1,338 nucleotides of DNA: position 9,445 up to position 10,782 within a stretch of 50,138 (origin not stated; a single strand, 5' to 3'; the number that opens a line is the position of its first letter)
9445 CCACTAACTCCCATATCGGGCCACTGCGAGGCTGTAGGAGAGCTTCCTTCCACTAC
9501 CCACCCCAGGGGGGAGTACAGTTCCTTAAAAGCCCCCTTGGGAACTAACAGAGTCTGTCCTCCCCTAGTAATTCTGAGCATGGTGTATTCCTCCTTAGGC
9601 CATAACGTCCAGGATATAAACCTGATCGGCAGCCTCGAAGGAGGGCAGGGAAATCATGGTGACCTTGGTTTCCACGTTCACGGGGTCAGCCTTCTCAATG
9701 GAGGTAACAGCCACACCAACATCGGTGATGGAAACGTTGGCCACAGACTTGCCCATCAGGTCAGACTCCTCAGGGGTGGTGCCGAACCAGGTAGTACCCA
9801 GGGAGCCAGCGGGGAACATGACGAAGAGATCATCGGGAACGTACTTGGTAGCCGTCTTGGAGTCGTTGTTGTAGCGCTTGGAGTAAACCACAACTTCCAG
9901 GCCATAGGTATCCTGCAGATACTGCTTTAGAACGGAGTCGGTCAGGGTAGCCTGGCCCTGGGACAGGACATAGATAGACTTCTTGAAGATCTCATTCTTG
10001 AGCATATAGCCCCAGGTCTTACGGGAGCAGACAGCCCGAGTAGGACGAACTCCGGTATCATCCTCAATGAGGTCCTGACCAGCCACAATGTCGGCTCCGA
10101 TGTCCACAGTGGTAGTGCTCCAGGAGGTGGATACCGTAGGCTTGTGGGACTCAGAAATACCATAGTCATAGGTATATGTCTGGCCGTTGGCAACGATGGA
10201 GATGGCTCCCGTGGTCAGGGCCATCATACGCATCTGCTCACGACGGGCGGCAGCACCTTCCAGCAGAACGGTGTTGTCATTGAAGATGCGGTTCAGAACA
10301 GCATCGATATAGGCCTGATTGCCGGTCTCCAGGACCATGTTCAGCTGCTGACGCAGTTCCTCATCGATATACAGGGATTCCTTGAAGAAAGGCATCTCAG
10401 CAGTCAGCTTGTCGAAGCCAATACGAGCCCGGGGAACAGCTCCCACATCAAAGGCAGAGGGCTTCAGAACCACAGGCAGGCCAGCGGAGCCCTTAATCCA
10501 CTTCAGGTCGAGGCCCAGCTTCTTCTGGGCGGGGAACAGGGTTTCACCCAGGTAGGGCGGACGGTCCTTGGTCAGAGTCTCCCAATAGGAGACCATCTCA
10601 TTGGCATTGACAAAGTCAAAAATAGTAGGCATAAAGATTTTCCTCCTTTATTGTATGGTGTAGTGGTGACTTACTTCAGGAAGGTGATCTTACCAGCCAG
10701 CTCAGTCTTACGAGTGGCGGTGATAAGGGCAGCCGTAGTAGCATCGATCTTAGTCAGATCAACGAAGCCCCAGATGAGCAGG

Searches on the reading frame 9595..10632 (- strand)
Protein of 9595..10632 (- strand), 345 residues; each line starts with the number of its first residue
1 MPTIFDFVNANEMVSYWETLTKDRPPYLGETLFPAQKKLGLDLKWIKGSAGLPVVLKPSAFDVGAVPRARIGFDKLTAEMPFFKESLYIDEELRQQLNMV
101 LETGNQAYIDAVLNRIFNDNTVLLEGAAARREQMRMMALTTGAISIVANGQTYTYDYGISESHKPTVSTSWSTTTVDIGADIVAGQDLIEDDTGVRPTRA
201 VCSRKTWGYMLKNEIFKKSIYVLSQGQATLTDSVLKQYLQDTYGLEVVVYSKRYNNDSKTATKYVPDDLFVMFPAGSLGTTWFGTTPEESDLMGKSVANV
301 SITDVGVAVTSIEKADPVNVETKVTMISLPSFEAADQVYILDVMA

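Call 88: search_protein_families(library=pfam, proteins=[window:9595-10632:-], max_evalue=0.001)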
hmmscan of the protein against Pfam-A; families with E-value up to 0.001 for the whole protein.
window:9595-10632:- (345 aa): 1 family
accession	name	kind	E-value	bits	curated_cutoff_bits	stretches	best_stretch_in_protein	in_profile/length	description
PF03864.22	Phage_cap_E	-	2.6e-48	165.2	22.9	1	11-341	3-327/329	Phage major capsid protein E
